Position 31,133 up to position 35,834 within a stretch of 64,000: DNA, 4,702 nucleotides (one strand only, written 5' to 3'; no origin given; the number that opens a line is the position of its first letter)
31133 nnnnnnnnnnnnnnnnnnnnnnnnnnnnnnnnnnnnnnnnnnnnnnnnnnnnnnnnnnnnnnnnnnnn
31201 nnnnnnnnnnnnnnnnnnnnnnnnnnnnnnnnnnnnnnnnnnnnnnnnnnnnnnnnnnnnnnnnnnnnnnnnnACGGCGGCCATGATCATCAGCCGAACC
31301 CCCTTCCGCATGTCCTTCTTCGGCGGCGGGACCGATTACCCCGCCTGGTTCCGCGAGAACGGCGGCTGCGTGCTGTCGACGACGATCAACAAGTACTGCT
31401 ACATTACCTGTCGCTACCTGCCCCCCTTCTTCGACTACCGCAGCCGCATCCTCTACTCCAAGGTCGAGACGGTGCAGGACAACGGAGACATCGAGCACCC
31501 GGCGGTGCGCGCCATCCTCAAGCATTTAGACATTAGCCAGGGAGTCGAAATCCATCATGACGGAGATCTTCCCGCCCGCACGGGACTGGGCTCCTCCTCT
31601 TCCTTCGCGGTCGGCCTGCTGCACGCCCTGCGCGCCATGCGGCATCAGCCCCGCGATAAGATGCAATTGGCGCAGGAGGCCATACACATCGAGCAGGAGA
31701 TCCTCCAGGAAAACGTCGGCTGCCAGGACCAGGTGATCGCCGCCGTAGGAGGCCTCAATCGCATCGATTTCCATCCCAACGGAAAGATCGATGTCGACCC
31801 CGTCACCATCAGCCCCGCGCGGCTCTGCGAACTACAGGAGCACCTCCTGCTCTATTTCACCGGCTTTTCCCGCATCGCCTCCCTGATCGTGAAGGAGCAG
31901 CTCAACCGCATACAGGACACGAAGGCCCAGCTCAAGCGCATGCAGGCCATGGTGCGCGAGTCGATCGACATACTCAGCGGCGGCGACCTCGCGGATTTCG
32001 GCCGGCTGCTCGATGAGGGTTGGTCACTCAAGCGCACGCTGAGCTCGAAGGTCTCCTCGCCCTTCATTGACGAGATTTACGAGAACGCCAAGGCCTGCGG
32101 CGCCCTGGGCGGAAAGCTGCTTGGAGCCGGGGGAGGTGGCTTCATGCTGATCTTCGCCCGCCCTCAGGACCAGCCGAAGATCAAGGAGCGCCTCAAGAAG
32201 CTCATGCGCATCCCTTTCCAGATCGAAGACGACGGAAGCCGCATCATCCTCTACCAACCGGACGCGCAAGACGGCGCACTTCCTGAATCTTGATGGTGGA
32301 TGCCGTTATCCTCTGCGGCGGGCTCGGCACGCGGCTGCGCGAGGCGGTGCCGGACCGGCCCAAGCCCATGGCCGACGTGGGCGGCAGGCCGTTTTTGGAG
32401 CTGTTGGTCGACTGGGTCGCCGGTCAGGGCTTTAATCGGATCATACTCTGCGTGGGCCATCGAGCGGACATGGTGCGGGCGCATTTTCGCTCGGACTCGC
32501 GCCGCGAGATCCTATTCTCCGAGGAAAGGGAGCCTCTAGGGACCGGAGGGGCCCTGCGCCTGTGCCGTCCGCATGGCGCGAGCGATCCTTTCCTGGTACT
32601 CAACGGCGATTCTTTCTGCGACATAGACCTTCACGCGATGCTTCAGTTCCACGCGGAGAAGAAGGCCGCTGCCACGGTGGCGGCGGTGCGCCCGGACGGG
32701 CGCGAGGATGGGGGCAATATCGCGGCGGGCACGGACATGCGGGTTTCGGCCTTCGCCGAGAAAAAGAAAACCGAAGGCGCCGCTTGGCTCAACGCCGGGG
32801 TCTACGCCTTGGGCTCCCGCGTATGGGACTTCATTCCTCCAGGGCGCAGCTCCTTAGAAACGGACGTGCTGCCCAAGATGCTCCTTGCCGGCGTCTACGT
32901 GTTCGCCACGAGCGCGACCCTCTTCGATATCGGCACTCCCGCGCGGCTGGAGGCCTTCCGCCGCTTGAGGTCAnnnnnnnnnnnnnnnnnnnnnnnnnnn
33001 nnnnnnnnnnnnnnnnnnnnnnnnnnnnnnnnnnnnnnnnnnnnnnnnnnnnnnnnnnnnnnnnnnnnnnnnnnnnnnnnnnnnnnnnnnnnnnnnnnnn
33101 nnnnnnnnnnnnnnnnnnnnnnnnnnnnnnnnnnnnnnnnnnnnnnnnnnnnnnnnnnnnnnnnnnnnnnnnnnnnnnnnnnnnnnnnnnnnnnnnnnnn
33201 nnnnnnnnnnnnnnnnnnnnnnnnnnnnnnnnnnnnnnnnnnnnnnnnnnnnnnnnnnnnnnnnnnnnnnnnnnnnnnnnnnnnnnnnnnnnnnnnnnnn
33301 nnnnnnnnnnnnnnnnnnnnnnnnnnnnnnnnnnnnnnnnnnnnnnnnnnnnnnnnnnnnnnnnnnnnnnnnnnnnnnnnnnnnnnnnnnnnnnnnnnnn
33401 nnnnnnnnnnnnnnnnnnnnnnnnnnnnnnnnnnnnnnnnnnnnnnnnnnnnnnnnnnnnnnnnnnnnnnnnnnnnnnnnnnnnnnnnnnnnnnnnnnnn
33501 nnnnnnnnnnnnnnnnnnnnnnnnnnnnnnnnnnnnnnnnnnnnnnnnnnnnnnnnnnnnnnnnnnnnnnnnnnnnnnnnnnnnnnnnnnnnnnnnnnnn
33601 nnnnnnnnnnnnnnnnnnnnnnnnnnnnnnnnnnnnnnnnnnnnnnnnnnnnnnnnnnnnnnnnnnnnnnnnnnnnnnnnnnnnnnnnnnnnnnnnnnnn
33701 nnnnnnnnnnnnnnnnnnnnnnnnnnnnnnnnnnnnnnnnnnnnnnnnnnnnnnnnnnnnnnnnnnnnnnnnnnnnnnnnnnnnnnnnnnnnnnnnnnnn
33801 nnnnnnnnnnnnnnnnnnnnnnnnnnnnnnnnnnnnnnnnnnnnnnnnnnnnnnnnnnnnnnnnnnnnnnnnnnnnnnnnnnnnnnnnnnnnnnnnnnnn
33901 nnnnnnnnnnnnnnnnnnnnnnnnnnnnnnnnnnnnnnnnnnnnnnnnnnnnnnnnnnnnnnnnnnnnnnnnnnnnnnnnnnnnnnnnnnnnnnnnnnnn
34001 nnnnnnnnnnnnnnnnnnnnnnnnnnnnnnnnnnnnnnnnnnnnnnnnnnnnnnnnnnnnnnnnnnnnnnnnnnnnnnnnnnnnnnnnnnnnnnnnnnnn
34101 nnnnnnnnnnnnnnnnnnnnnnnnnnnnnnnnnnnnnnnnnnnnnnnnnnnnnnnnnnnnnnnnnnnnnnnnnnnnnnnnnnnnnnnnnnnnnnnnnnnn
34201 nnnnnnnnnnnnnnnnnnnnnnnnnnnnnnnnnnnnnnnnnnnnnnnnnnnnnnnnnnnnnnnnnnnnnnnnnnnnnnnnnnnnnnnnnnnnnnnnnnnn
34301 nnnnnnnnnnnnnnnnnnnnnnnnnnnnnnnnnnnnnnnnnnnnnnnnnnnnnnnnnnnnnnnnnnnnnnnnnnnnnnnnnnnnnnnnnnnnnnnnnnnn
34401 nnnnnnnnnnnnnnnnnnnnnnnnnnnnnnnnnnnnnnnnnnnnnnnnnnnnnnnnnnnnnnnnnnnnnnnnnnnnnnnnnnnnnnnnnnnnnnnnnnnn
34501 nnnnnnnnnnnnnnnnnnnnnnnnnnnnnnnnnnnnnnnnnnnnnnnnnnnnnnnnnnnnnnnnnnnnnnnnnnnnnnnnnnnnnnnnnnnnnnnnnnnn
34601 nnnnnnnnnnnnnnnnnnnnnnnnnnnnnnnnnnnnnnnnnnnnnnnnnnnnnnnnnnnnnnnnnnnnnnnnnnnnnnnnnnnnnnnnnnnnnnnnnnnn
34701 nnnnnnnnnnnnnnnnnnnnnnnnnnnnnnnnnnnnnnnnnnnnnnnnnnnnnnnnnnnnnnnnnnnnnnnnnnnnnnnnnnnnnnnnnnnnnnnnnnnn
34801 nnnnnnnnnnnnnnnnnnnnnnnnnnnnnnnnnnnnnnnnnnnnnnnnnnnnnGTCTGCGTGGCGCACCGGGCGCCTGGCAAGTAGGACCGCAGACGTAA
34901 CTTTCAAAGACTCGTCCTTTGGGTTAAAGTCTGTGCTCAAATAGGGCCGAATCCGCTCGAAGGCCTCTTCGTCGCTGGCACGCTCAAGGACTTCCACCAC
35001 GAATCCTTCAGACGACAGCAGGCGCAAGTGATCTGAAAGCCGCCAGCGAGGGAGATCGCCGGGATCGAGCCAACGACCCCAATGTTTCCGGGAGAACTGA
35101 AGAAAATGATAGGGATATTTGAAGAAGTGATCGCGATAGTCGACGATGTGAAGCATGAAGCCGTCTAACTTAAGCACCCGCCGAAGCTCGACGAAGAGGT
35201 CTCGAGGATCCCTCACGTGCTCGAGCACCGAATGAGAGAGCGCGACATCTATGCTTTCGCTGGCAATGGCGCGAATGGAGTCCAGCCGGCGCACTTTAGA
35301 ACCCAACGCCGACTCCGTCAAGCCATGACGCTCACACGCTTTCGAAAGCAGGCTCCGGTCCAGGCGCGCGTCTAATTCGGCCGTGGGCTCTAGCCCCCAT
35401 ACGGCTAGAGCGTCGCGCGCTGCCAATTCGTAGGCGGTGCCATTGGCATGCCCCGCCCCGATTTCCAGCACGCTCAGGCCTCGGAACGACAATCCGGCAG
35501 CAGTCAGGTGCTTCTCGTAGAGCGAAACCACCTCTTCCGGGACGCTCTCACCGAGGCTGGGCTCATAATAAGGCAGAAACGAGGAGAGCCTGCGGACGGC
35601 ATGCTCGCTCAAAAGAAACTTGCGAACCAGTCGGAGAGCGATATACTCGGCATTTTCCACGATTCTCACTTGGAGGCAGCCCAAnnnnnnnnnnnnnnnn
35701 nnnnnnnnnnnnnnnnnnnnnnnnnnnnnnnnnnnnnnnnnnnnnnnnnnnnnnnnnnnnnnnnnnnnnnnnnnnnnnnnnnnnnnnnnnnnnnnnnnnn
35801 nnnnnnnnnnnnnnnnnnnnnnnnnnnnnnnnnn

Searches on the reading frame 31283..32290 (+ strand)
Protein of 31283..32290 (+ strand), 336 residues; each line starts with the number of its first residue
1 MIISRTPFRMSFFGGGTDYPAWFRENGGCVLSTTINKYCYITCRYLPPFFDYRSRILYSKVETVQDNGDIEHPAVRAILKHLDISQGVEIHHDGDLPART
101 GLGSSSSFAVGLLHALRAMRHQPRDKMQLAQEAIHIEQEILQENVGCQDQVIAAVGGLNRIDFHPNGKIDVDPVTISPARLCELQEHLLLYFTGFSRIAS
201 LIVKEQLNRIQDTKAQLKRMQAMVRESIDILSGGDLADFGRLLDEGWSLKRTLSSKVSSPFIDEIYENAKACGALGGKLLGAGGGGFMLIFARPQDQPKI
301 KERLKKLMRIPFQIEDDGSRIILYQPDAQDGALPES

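Call 37: search_protein_families(library=pfam, proteins=[window:31283-32290:+], max_evalue=0.00001)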
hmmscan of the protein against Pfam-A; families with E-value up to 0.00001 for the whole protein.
window:31283-32290:+ (336 aa): 2 families
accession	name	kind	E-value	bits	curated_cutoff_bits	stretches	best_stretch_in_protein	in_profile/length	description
PF00288.32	GHMP_kinases_N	-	2.6e-15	56.8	22.3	1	74-157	6-87/87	GHMP kinases N terminal domain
PF08544.19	GHMP_kinases_C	-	5.7e-13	49.5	21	1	234-308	8-83/85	GHMP kinases C terminal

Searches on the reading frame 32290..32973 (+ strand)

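Call 37: search_protein_families(library=pfam, proteins=[window:32290-32973:+], max_evalue=0.00001)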
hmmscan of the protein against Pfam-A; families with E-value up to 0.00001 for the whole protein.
window:32290-32973:+ (228 aa): 2 families
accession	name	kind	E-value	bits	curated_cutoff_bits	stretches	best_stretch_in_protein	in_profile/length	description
PF00483.29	NTP_transferase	-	1.5e-26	94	21.2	1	5-219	2-234/245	Nucleotidyl transferase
PF12804.13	NTP_transf_3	-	5.9e-13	49.7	27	1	5-138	1-127/160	MobA-like NTP transferase domain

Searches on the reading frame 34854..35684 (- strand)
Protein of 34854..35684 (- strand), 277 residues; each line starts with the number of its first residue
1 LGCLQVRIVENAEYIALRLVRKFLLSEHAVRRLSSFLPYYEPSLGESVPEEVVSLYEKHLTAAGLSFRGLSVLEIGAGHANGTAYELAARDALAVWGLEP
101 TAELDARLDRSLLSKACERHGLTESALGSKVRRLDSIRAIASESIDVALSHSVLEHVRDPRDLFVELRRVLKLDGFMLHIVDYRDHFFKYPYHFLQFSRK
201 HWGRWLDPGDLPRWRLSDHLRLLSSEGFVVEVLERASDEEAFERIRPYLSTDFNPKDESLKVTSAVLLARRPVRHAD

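Call 38: search_protein_families(library=pfam, proteins=[window:34854-35684:-], max_evalue=0.00001)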
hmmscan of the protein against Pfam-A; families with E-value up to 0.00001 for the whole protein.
window:34854-35684:- (277 aa): 3 families
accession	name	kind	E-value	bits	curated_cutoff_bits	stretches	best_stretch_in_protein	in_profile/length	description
PF08241.18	Methyltransf_11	-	3.4e-09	37.7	21.2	1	73-177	1-93/95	Methyltransferase domain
PF13489.12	Methyltransf_23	-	1.6e-08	34.9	27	1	60-223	14-145/164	Methyltransferase domain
PF08242.18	Methyltransf_12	-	6.7e-08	33.6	30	1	73-176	1-97/98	Methyltransferase domain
